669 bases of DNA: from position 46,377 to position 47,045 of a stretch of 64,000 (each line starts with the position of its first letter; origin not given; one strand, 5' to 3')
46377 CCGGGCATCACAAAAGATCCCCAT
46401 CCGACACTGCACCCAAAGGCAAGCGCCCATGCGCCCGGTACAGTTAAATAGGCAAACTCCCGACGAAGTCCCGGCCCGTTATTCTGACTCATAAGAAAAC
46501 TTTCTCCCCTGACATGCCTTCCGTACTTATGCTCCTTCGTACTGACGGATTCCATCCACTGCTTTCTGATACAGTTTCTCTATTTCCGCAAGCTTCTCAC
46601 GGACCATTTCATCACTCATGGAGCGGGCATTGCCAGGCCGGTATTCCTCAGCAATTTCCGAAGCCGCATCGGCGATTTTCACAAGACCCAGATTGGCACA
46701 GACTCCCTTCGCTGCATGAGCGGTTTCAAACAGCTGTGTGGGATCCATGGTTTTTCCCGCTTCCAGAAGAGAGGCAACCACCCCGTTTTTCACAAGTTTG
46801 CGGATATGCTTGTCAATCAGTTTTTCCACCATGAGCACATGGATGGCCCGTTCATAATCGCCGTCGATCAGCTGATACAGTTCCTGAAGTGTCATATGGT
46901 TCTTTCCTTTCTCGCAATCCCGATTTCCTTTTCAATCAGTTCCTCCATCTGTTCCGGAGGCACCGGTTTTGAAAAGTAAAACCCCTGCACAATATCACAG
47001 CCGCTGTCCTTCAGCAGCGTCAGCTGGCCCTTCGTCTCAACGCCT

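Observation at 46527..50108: Two hybrid kinases + stand-alone Hpt + REC-GGDEF*-EAL: multi-input phosphorelay apparently ending in c-di-GMP hydrolysis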

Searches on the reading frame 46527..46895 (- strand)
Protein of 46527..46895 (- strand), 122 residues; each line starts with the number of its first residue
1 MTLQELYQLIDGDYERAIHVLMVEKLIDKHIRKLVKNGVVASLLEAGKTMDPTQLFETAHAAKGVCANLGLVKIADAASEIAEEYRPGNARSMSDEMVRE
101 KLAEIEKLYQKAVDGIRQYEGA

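Call 4: search_protein_families(library=pfam, proteins=[window:46527-46895:-], max_evalue=0.01)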
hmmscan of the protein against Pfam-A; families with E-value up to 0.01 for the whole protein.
window:46527-46895:- (122 aa): 1 family
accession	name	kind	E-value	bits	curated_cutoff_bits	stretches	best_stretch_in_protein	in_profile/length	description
PF01627.28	Hpt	-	1.3e-06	29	24.6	1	44-109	21-78/84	Hpt domain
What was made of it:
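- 46527..46895 (-): Stand-alone histidine phosphotransfer protein (Hpt), 122 aa, with phospho-His60 in HAAKG. Its ATG overlaps the PDE stop (ATGA). Pfam 29 bits against cut-off 24.6, call 4.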

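Call 10: find_homologous_proteins(query=window:46530-46895:-, max_evalue=0.001)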
Query window:46530-46895:- (122 aa): 909 proteins with E <= 0.001 among 919 candidates; the best 120 are listed.
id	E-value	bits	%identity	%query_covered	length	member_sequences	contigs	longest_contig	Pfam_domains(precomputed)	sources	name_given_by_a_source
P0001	4.3e-71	254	100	100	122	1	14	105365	PF01627.29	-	-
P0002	1.6e-70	252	99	100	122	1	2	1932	PF01627.29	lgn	-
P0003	4.1e-70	251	99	99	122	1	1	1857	PF01627.29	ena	-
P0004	2.5e-51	190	74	98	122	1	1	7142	PF01627.29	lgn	-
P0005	5.9e-51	189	73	99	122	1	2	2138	PF01627.29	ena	-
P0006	3.5e-50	187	75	98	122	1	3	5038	PF01627.29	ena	-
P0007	7.3e-50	186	72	99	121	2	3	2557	PF01627.29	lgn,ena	-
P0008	7.6e-50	186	72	100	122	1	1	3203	PF01627.29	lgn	-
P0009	1.1e-49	185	72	100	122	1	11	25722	PF01627.29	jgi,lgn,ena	-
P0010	1.4e-49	185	69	100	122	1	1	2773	PF01627.29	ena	-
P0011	1.4e-49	185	74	100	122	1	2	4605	PF01627.29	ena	-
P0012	1.5e-49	185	74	99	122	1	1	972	PF01627.29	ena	-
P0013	1.7e-49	184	74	98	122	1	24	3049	PF01627.29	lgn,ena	-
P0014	1.7e-49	184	73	98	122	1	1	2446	PF01627.29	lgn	-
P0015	1.8e-49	184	73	98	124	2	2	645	PF01627.29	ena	-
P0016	2.5e-49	184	74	98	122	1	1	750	PF01627.29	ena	-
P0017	2.5e-49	184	75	98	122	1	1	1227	PF01627.29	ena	-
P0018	2.9e-49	184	72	100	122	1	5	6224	PF01627.29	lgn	-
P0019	3.9e-49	183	73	98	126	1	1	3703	PF01627.29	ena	-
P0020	4.5e-49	183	73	98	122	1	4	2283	PF01627.29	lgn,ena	-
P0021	4.9e-49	183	73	100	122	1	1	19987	PF01627.29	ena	-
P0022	5.0e-49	183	72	99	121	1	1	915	PF01627.29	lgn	-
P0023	5.1e-49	183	73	98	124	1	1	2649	PF01627.29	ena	-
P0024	5.4e-49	183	69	100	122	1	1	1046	PF01627.29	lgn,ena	-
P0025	5.7e-49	183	70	100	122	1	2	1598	PF01627.29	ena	-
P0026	5.7e-49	183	73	98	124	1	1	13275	PF01627.29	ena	-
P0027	6.5e-49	183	69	98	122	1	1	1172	PF01627.29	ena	-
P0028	8.6e-49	182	71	98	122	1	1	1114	PF01627.29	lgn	-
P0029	1.0e-48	182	72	100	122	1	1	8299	PF01627.29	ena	-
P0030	1.0e-48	182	70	98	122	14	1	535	PF01627.29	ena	-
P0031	1.2e-48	182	73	98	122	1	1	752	PF01627.29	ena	-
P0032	1.4e-48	181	72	98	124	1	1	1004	PF01627.29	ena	-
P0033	1.4e-48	181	72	98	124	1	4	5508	PF01627.29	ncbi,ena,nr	ncbi:MAG: Hpt domain-containing protein [Clostridia bacterium]|nr:Hpt domain-containing protein [Clo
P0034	1.4e-48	181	72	98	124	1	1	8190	PF01627.29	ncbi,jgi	jgi:HPt (histidine-containing phosphotransfer) domain-containing protein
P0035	1.5e-48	181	72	98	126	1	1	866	PF01627.29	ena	-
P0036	1.5e-48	181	72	98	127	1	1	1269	PF01627.29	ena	-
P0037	1.9e-48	181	72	100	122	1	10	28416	PF01627.29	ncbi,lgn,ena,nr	ncbi:MAG: Hpt domain-containing protein [Parasporobacterium sp.]|nr:Hpt domain-containing protein [P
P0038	1.9e-48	181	73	98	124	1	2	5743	PF01627.29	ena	-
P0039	2.3e-48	181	70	98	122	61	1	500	PF01627.29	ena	-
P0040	2.4e-48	181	71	100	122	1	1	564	PF01627.29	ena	-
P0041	2.6e-48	181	70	100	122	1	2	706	PF01627.29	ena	-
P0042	3.8e-48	180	70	98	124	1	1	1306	PF01627.29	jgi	-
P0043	4.1e-48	180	73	98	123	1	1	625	PF01627.29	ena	-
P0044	4.2e-48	180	66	100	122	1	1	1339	PF01627.29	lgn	-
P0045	4.3e-48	180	71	100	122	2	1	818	PF01627.29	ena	-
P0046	4.6e-48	180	72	100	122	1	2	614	PF01627.29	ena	-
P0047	5.0e-48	180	73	98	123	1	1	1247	PF01627.29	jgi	jgi:HPt (histidine-containing phosphotransfer) domain-containing protein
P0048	5.3e-48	180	71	98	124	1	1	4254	PF01627.29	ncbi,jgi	jgi:HPt (histidine-containing phosphotransfer) domain-containing protein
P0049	5.6e-48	180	72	99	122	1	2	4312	PF01627.29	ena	-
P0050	5.8e-48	179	72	98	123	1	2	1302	PF01627.29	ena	-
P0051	5.8e-48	179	72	99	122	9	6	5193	PF01627.29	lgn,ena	-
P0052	5.9e-48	179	73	99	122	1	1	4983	PF01627.29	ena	-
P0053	6.1e-48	179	69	100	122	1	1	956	PF01627.29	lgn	-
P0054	6.5e-48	179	69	98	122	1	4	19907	PF01627.29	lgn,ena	-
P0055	6.9e-48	179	69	100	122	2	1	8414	PF01627.29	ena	-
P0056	7.0e-48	179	71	98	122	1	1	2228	PF01627.29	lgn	-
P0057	8.1e-48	179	72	99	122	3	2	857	PF01627.29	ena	-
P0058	8.2e-48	179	73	99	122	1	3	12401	PF01627.29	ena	-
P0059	8.4e-48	179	71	98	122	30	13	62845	PF01627.29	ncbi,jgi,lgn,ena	-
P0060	8.6e-48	179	68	100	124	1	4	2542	PF01627.29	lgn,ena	-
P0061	8.6e-48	179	69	100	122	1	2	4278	PF01627.29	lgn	-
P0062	8.7e-48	179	70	100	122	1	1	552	PF01627.29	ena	-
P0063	9.6e-48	179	71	98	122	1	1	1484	PF01627.29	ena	-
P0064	9.7e-48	179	72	98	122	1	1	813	PF01627.29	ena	-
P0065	1.1e-47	179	72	99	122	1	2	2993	PF01627.29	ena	-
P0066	1.1e-47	179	73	98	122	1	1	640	PF01627.29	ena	-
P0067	1.2e-47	178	71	98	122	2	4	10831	PF01627.29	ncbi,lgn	-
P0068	1.3e-47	178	68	98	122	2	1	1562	PF01627.29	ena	-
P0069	1.4e-47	178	70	100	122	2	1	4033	PF01627.29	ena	-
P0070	1.4e-47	178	70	100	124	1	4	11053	PF01627.29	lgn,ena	-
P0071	1.7e-47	178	66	100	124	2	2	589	PF01627.29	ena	-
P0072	1.7e-47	178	68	98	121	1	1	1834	PF01627.29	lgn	-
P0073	1.7e-47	178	70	100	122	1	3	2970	PF01627.29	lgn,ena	-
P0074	1.7e-47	178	70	98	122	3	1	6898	PF01627.29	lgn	-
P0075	1.8e-47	178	71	99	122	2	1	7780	PF01627.29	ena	-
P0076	1.8e-47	178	69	100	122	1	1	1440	PF01627.29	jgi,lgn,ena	-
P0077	1.8e-47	178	69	100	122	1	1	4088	PF01627.29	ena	-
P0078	1.9e-47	178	68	100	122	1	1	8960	PF01627.29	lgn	-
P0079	2.2e-47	178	71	98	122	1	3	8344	PF01627.29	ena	-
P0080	2.6e-47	177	71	98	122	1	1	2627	PF01627.29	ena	-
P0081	2.7e-47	177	69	98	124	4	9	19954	PF01627.29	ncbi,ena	-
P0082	2.8e-47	177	71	99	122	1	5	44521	PF01627.29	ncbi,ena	-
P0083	2.9e-47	177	71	98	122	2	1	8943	PF01627.29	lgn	-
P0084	3.1e-47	177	73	98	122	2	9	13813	PF01627.29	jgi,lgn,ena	jgi:HPt (histidine-containing phosphotransfer) domain-containing protein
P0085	3.2e-47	177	72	98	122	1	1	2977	PF01627.29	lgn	-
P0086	3.3e-47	177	69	100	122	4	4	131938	PF01627.29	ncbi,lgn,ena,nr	ncbi:MAG: Hpt domain-containing protein [Eubacterium sp.]|nr:Hpt domain-containing protein [Eubacter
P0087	3.5e-47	177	70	98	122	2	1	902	PF01627.29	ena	-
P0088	3.9e-47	177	71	100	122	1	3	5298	PF01627.29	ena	-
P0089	4.4e-47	177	68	98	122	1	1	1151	PF01627.29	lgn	-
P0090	4.5e-47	177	69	98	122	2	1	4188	PF01627.29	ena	-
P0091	4.9e-47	176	73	98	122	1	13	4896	PF01627.29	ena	-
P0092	4.9e-47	176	70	98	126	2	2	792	PF01627.29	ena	-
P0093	5.3e-47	176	67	99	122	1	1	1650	PF01627.29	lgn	-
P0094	5.4e-47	176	71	99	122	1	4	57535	PF01627.29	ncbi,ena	-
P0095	5.5e-47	176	70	98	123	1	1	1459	PF01627.29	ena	-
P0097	6.3e-47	176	69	98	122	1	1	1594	PF01627.29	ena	-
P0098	7.0e-47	176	69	99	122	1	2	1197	PF01627.29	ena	-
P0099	8.5e-47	176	69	100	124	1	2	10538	PF01627.29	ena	-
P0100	1.2e-46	175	70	98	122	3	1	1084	PF01627.29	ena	-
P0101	1.2e-46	175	68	98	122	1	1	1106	PF01627.29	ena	-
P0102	1.3e-46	175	69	98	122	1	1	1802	PF01627.29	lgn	-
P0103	1.3e-46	175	72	98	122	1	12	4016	PF01627.29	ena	-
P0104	1.3e-46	175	69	99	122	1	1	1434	PF01627.29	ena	-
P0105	1.4e-46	175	70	98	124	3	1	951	PF01627.29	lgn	-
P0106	1.6e-46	175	69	98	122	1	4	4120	PF01627.29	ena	-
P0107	1.7e-46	175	69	100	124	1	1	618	PF01627.29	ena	-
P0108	1.7e-46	175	68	98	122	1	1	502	PF01627.29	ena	-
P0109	1.7e-46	175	67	98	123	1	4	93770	PF01627.29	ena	-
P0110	1.7e-46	175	70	98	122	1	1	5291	PF01627.29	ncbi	-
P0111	1.8e-46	175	69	98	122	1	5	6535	PF01627.29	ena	-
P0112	1.8e-46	175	69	98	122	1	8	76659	PF01627.29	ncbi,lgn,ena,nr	ncbi:MAG: Hpt domain-containing protein [Oscillospiraceae bacterium]|nr:Hpt domain-containing protei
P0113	1.8e-46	175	66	100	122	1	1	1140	PF01627.29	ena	-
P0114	1.8e-46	175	67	100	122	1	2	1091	PF01627.29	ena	-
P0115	1.9e-46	175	68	98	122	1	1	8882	PF01627.29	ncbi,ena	-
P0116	1.9e-46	175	68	100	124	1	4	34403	PF01627.29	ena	-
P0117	2.2e-46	174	69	98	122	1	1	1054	PF01627.29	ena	-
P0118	2.2e-46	174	66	100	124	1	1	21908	PF01627.29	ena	-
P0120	2.3e-46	174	69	98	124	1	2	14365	PF01627.29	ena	-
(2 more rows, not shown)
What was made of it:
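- On Hpt (PF01627) histidine phosphotransfer proteins: PF01627 is precomputed for nearly all of the 120 listed homologues (call 10).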

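Call 13: find_related_loci(query=A1, collection=genome_contigs, flank=10000)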
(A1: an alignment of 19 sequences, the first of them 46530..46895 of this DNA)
Query A1 (122 aa) in genome_contigs; peptide patterns used: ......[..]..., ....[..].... (x = any residue, [..] = any of these).
264 stretches matched a pattern; 236 encode a relative of the query (tblastn E <= 1e-3); the best 80 are kept; 80 distinct loci.
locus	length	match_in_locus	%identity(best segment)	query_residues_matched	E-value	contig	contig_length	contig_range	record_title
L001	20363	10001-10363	71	1-121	1e-54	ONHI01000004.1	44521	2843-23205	uncultured Clostridiales bacterium isolate RUG311 genome assembly, contig: scaffold_617, whole genome shotgun sequence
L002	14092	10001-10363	71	1-121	1e-53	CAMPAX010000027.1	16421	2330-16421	MAG: uncultured Lachnospiraceae bacterium isolate SRR873610_bin.71_metaWRAP_v1.3_MAG genome assembly, contig: NODE_6820_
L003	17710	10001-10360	69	1-120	1e-53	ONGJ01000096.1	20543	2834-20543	uncultured Clostridiales bacterium isolate RUG282 genome assembly, contig: scaffold_6388, whole genome shotgun sequence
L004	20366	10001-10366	69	1-122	6e-54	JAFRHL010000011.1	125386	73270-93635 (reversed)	MAG: Eubacterium sp. isolate RGIG2473 Goat_Jejunum-2__c85564, whole genome shotgun sequence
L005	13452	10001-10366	70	1-122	2e-53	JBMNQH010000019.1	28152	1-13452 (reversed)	MAG: Oscillospiraceae bacterium isolate SBF912SR2HQ0027 scaffold_6854_c1, whole genome shotgun sequence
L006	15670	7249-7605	71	1-119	6e-53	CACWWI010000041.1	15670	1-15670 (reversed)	MAG: uncultured Coriobacteriaceae bacterium isolate RUG10972 genome assembly, contig: RUG10972_asm_41, whole genome shot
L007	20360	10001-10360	68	1-120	9e-53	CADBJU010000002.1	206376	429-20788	MAG: Ruminococcaceae bacterium isolate RUG14036 genome assembly, contig: RUG14036_asm_2, whole genome shotgun sequence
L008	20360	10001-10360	67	1-120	7e-53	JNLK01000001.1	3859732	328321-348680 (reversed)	Lachnospiraceae bacterium AC2029 BO12DRAFT_scf7180000000002_quiver.1_C, whole genome shotgun sequence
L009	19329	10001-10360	70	1-120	2e-52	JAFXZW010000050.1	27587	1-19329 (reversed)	MAG: Eubacterium sp. isolate RGIG6897 Sheep_Rumen-5__c550743, whole genome shotgun sequence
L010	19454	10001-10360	68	1-120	3e-52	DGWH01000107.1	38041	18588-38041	MAG TPA_asm: Christensenella sp. UBA4263 UBA4263_contig_11456, whole genome shotgun sequence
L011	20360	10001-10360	68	1-120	2e-52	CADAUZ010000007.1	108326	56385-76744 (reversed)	MAG: Ruminococcaceae bacterium isolate RUG13650 genome assembly, contig: RUG13650_asm_7, whole genome shotgun sequence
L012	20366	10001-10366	66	1-122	8e-52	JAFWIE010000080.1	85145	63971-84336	MAG: Atopobiaceae bacterium isolate RGIG5762 Sheep_Ileum-4__c2008, whole genome shotgun sequence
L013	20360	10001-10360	69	1-120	7e-52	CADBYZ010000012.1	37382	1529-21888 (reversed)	MAG: Ruminococcaceae bacterium isolate RUG14429 genome assembly, contig: RUG14429_asm_12, whole genome shotgun sequence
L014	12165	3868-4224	70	1-119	4e-52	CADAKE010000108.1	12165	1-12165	MAG: uncultured Clostridiales bacterium isolate RUG13367 genome assembly, contig: RUG13367_asm_108, whole genome shotgun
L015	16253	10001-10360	68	1-120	1e-51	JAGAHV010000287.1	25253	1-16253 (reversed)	MAG: Clostridia bacterium isolate RGIG8456 Water_deer_Abomasum.Co__c595852, whole genome shotgun sequence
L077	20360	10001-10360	60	1-120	1e-46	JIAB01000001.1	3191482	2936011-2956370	Lachnospiraceae bacterium AC2031 P158DRAFT_scf7180000000002_quiver_dupTrim_6709.1_C, whole genome shotgun sequence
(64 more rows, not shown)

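Call 23: search_protein_families(library=pfam, proteins=[L077:13275-16679:+, L077:16686-19364:+, L001:13791-17810:+, L008:1667-5116:+, L008:5146-8280:+, L013:13836-16118:+], max_evalue=0.001)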
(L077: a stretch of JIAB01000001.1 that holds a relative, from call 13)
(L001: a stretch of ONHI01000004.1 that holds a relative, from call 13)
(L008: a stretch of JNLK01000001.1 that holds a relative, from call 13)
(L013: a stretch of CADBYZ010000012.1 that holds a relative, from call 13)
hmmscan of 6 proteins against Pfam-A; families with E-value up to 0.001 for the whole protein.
L077:13275-16679:+ (1134 aa): 3 families
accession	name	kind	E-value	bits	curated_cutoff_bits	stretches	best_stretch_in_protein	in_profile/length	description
PF00497.25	SBP_bac_3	-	1.5e-24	86.7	26.4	2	47-243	11-120/132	Bacterial extracellular solute-binding proteins, family 3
PF00990.26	GGDEF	-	3e-22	79.6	23.8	1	980-1126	1-156/161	Diguanylate cyclase, GGDEF domain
PF08448.16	PAS_4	-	6.3e-08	33.3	23.1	1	566-674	1-107/110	PAS fold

L077:16686-19364:+ (892 aa): 3 families
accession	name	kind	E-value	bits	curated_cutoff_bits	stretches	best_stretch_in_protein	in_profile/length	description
PF00072.30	Response_reg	-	7.1e-44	149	30.2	2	766-881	1-109/111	Response regulator receiver domain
PF00512.31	HisKA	-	3.2e-14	53.2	26.9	1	526-590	2-65/66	His Kinase A (phospho-acceptor) domain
PF08448.16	PAS_4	-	3.2e-12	47.1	23.1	1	246-354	1-107/110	PAS fold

L001:13791-17810:+ (1339 aa): 5 families
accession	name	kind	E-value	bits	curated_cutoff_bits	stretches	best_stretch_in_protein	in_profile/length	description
PF00563.25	EAL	-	1.6e-60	204.9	31.3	1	1082-1321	2-236/236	EAL domain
PF00990.26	GGDEF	-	3.2e-35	121.7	23.8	2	603-749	3-156/161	Diguanylate cyclase, GGDEF domain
PF13520.12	AA_permease_2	-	2.4e-33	116.1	27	1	35-450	1-405/427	Amino acid permease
PF00072.30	Response_reg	-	4.9e-23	81.9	30.2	1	785-892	1-107/111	Response regulator receiver domain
PF00324.27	AA_permease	-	8.2e-23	81.3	24.6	1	44-449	6-409/470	Amino acid permease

L008:1667-5116:+ (1149 aa): 4 families
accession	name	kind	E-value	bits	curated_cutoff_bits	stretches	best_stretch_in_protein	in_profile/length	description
PF00497.25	SBP_bac_3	-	7.5e-26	90.9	26.4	2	62-256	11-118/132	Bacterial extracellular solute-binding proteins, family 3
PF00990.26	GGDEF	-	3.4e-22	79.4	23.8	1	995-1142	1-157/161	Diguanylate cyclase, GGDEF domain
PF08448.16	PAS_4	-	1.5e-09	38.5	23.1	1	581-691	1-109/110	PAS fold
PF00989.32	PAS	-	3.7e-06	27.4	22.6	1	578-687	4-113/113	PAS fold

L008:5146-8280:+ (1044 aa): 4 families
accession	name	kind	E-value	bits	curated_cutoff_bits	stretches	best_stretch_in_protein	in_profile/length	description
PF00072.30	Response_reg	-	8.1e-44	148.8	30.2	2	915-1028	2-108/111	Response regulator receiver domain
PF02518.31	HATPase_c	-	1e-27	97.2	26.4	1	638-753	1-109/111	Histidine kinase-, DNA gyrase B-, and HSP90-like ATPase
PF00512.31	HisKA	-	1.3e-18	67.2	26.9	1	525-591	1-66/66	His Kinase A (phospho-acceptor) domain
PF08448.16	PAS_4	-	3.5e-09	37.3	23.1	1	246-355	2-109/110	PAS fold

L013:13836-16118:+ (760 aa): 3 families
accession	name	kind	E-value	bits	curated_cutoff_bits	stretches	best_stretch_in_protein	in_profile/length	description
PF00324.27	AA_permease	-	5.8e-26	91.6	24.6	1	32-410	2-375/470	Amino acid permease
PF00990.26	GGDEF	-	1.4e-23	83.9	23.8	1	600-749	3-159/161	Diguanylate cyclase, GGDEF domain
PF13520.12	AA_permease_2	-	1.2e-20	74.2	27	1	32-443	6-399/427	Amino acid permease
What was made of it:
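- Neighbouring genes in variant loci fuse amino-acid-binding SBP_bac_3 domains or APC domains to GGDEF or EAL domains, pointing to amino-acid input and c-di-GMP output as the common theme (call 23).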

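Call 30: search_protein_families(library=ncbifam, proteins=[window:46527-46895:-], max_evalue=0.001)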
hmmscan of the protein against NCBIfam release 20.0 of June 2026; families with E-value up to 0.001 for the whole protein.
window:46527-46895:- (122 aa): 0 families

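Call 32: find_encoding_contigs(protein=window:46527-46895:-, flank=10000, max_places=6)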
Protein window:46527-46895:- (122 aa): 22 contigs read that carry it; 6 places shown.
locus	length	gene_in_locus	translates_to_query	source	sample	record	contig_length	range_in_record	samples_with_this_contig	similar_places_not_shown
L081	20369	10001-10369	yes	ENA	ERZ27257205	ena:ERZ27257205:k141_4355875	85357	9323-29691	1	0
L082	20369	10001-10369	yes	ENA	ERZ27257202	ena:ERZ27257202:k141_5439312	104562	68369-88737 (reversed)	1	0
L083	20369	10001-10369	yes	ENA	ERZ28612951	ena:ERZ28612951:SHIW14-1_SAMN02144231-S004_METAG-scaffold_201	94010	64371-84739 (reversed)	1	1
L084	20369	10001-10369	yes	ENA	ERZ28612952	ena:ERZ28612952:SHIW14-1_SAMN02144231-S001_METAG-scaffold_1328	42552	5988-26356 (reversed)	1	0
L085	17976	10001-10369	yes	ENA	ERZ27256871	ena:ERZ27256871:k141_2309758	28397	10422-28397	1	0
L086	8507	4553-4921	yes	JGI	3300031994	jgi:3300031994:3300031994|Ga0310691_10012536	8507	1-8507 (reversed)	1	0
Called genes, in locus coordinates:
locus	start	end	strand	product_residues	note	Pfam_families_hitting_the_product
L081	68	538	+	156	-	-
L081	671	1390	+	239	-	PF12695:Abhydrolase_5, PF12146:Hydrolase_4 (weak), PF00561:Abhydrolase_1 (weak)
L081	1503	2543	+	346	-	PF02698:DUF218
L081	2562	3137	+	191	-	PF13151:DUF3990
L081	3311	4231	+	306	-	PF08840:BAAT_C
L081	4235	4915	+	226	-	PF01209:Ubie_methyltran, PF05175:MTS, PF13847:Methyltransf_31, PF08241:Methyltransf_11, PF08242:Methyltransf_12, PF13649:Methyltransf_25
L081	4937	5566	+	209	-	PF14196:ATC_hydrolase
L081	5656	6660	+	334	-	PF00498:FHA (weak), PF00990:GGDEF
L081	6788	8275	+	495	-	PF00512:HisKA, PF02518:HATPase_c, PF00072:Response_reg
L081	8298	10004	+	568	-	PF00072:Response_reg, PF00990:GGDEF, PF00563:EAL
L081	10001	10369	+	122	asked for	PF01627:Hpt (weak)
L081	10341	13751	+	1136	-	PF00324:AA_permease, PF13520:AA_permease_2, PF00512:HisKA, PF02518:HATPase_c, PF00072:Response_reg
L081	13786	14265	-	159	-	-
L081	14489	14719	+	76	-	-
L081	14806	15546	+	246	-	PF01569:PAP2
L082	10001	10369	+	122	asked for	PF01627:Hpt (weak)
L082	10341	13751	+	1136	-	PF00324:AA_permease, PF13520:AA_permease_2, PF00512:HisKA, PF02518:HATPase_c, PF00072:Response_reg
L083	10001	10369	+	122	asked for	PF01627:Hpt (weak)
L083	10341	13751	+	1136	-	PF00324:AA_permease, PF13520:AA_permease_2, PF00512:HisKA, PF02518:HATPase_c, PF00072:Response_reg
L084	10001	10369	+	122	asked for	PF01627:Hpt (weak)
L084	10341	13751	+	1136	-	PF00324:AA_permease, PF13520:AA_permease_2, PF00512:HisKA, PF02518:HATPase_c, PF00072:Response_reg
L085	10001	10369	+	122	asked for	PF01627:Hpt (weak)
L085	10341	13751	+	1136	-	PF00324:AA_permease, PF13520:AA_permease_2, PF00512:HisKA, PF02518:HATPase_c, PF00072:Response_reg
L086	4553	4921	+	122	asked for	PF01627:Hpt (weak)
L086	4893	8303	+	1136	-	PF00324:AA_permease, PF13520:AA_permease_2, PF00512:HisKA, PF02518:HATPase_c, PF00072:Response_reg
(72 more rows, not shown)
